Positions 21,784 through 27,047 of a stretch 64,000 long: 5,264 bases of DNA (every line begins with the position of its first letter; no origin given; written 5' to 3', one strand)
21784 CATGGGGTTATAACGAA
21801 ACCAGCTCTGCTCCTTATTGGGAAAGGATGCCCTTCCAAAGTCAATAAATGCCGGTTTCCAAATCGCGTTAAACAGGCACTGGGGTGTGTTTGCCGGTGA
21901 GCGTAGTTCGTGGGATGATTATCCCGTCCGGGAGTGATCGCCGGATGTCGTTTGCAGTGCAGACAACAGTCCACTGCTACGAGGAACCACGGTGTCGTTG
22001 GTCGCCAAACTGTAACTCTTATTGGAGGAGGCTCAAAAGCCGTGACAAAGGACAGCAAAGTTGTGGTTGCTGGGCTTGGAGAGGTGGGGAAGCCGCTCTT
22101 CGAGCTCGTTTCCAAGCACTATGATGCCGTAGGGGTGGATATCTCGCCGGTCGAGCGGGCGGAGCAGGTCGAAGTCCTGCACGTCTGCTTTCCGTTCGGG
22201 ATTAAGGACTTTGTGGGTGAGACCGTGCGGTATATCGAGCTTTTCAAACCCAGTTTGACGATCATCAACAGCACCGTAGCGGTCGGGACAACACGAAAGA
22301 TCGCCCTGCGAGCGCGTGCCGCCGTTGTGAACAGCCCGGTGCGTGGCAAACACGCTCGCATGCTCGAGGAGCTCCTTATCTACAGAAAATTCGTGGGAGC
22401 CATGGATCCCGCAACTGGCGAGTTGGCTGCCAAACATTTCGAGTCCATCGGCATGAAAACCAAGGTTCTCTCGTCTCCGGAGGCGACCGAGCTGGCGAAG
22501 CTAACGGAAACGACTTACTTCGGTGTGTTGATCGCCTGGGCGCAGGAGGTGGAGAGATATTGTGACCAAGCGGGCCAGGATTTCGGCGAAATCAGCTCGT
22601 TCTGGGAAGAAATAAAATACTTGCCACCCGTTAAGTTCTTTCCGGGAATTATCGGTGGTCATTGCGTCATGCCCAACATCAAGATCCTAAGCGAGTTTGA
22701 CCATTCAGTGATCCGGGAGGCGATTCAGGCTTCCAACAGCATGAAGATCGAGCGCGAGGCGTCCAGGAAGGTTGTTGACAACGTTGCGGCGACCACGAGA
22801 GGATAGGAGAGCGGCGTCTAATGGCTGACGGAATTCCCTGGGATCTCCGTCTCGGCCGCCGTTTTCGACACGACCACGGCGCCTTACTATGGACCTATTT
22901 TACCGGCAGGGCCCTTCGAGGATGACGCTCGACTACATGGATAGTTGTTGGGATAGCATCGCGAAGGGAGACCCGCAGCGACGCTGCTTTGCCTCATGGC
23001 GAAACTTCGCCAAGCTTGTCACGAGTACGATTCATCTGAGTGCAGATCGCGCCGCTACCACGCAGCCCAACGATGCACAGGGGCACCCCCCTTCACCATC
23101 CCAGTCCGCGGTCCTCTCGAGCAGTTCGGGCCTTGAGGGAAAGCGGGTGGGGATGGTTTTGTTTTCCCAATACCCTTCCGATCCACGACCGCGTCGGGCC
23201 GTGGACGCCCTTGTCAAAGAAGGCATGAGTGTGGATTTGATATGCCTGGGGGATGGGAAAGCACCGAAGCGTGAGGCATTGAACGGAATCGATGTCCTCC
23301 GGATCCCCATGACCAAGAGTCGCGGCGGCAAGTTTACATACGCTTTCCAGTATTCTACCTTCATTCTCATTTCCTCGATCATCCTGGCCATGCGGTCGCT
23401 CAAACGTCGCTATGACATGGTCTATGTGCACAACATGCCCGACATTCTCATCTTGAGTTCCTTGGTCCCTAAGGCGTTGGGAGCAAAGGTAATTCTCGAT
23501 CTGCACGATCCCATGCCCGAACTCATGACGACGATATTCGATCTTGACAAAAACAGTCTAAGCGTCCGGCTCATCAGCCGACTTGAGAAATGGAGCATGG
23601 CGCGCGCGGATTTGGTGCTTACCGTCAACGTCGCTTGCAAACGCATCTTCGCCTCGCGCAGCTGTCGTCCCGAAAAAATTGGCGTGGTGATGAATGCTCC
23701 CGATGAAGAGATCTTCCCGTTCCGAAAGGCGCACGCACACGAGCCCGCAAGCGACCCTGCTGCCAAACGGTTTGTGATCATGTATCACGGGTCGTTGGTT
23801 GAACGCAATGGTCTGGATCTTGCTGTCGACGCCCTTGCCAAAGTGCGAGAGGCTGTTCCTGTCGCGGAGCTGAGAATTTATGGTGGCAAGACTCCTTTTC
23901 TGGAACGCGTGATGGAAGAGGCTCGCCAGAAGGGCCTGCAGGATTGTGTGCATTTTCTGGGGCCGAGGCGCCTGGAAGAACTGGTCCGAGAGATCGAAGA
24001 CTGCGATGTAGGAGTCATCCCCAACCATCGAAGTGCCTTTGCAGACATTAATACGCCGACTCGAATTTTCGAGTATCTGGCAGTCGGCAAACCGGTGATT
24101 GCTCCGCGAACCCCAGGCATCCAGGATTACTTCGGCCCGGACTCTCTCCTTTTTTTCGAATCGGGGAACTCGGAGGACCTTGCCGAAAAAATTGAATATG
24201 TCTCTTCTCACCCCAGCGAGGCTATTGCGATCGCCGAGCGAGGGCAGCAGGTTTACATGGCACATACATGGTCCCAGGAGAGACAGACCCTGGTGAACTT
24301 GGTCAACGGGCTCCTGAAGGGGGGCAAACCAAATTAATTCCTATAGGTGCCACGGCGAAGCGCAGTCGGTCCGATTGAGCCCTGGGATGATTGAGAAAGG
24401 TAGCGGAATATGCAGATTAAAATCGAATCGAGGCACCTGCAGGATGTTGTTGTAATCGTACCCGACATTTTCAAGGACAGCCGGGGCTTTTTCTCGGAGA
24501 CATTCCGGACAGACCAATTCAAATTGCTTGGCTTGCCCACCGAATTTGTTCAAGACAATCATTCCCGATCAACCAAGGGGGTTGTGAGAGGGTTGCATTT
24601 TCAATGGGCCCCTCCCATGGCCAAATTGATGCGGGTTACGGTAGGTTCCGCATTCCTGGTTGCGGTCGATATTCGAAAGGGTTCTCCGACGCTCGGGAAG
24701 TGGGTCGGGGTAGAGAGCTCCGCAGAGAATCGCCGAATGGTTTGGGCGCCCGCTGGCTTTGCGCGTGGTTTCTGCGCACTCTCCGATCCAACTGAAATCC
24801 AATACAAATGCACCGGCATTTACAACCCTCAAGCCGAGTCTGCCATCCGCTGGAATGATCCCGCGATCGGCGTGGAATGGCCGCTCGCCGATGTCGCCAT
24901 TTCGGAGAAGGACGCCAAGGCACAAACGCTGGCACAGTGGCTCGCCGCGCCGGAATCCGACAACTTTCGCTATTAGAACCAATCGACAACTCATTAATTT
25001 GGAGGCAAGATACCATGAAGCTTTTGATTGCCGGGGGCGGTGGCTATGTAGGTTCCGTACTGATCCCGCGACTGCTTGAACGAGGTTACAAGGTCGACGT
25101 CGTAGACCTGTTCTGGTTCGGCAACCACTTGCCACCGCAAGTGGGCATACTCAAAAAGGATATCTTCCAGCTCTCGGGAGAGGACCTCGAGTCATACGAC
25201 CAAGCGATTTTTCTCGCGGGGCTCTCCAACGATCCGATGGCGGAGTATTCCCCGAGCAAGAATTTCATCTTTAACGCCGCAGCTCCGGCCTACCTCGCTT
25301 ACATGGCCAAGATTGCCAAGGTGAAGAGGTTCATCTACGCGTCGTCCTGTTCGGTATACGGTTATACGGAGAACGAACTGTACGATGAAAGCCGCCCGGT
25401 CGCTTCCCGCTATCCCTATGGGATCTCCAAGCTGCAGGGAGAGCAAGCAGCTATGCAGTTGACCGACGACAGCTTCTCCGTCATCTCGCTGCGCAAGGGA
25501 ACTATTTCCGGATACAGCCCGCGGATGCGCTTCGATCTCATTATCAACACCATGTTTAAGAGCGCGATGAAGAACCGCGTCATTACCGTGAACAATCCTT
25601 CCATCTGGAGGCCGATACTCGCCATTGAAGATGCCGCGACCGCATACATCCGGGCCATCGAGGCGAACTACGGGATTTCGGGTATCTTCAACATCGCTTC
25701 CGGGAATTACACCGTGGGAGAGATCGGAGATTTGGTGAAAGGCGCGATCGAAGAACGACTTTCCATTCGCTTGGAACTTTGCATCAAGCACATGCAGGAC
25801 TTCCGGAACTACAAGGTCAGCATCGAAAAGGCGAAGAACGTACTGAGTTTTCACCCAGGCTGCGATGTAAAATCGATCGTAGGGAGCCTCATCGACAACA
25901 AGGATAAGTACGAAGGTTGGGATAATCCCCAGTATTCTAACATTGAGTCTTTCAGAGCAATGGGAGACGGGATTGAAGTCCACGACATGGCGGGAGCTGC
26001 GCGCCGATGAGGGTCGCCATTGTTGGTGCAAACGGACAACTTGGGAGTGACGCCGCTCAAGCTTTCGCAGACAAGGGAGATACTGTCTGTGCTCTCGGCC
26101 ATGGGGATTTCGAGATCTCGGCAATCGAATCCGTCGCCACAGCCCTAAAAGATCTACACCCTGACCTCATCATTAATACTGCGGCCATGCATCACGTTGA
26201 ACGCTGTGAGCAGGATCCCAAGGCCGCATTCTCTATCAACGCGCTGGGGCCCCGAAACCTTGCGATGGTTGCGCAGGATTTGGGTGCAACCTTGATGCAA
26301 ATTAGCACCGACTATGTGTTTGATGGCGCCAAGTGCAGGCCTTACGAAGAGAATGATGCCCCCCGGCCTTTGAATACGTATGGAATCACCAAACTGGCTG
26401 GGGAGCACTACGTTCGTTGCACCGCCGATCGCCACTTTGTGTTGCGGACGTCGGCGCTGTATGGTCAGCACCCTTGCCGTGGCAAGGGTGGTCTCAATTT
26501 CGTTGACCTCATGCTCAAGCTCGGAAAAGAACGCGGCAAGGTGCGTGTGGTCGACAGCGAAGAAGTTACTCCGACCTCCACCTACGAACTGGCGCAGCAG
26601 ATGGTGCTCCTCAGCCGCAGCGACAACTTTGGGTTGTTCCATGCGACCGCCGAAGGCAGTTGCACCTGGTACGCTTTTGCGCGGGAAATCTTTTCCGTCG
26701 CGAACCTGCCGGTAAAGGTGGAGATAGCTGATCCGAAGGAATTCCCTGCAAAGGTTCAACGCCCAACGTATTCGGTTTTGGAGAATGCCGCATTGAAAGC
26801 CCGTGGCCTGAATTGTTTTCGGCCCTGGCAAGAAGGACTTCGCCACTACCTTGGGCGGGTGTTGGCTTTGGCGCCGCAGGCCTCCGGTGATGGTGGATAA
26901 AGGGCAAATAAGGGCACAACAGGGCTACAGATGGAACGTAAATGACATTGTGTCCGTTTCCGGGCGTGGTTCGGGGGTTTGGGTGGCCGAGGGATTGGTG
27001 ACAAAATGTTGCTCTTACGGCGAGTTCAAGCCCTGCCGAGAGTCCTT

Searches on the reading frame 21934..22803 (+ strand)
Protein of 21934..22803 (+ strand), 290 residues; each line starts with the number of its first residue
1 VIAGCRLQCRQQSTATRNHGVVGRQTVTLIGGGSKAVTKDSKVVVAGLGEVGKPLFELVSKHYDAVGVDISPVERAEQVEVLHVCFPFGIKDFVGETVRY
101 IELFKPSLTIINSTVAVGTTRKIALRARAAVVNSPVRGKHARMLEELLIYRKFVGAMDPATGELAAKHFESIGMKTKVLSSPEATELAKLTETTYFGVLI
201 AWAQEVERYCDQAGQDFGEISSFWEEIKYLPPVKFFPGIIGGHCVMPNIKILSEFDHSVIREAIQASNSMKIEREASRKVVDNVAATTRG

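Call 13: search_protein_families(library=pfam, proteins=[window:21934-22803:+], max_evalue=0.001)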
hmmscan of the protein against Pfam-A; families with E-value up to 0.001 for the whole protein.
window:21934-22803:+ (290 aa): 1 family
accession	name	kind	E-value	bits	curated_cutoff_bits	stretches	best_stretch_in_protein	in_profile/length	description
PF00984.24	UDPG_MGDP_dh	-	4e-08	33.7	25.4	1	184-255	2-74/94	UDP-glucose/GDP-mannose dehydrogenase family, central domain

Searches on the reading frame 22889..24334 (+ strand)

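Call 13: search_protein_families(library=pfam, proteins=[window:22889-24334:+], max_evalue=0.001)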
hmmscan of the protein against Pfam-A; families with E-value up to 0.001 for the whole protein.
window:22889-24334:+ (482 aa): 6 families
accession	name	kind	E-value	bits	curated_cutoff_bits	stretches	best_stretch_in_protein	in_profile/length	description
PF00534.26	Glycos_transf_1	-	3.8e-20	72.5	26.4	1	290-454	11-171/172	Glycosyl transferases group 1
PF13692.12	Glyco_trans_1_4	-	3.9e-20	73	27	1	295-438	2-139/142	Glycosyl transferases group 1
PF13524.12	Glyco_trans_1_2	-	1.5e-15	57.8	25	1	324-468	13-142/144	Glycosyl transferase-like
PF13579.12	Glyco_trans_4_4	-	4.2e-13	50.4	29.7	1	102-269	8-157/158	Glycosyl transferase 4-like domain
PF13439.12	Glyco_transf_4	-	1.3e-12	48.5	28.5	1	105-272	12-167/170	Glycosyltransferase Family 4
PF13477.12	Glyco_trans_4_2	-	3.9e-07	30.8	23.4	1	104-247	16-139/139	Glycosyl transferase 4-like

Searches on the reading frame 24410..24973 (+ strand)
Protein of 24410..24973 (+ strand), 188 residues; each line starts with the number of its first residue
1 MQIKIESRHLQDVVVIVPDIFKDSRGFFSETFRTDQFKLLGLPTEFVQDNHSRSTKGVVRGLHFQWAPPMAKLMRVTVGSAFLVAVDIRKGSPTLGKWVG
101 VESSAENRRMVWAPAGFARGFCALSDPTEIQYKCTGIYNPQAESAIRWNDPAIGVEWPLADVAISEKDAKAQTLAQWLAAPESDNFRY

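Call 13: search_protein_families(library=pfam, proteins=[window:24410-24973:+], max_evalue=0.001)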
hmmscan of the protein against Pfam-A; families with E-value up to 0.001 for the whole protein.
window:24410-24973:+ (188 aa): 1 family
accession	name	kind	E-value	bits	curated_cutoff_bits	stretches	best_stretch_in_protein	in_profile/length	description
PF00908.23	dTDP_sugar_isom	-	3.1e-64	216.2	27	1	9-175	3-167/168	dTDP-4-dehydrorhamnose 3,5-epimerase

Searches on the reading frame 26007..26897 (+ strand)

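Call 13: search_protein_families(library=pfam, proteins=[window:26007-26897:+], max_evalue=0.001)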
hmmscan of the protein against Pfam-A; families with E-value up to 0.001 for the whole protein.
window:26007-26897:+ (297 aa): 5 families
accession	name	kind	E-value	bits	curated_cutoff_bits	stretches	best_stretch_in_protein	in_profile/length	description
PF04321.23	RmlD_sub_bind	-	1e-80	271.4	27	1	1-284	1-284/287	RmlD substrate binding domain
PF01370.27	Epimerase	-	2e-24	86.8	20.9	1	4-162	2-182/240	NAD dependent epimerase/dehydratase family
PF16363.11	GDP_Man_Dehyd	-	7.2e-16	59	27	1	37-141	61-169/332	GDP-mannose 4,6 dehydratase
PF02719.21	Polysacc_synt_2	-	1.3e-09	38.1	20.2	1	37-141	63-154/293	Polysaccharide biosynthesis protein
PF07993.18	NAD_binding_4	-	2.7e-06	27.1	20.1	1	53-182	90-238/258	Male sterility protein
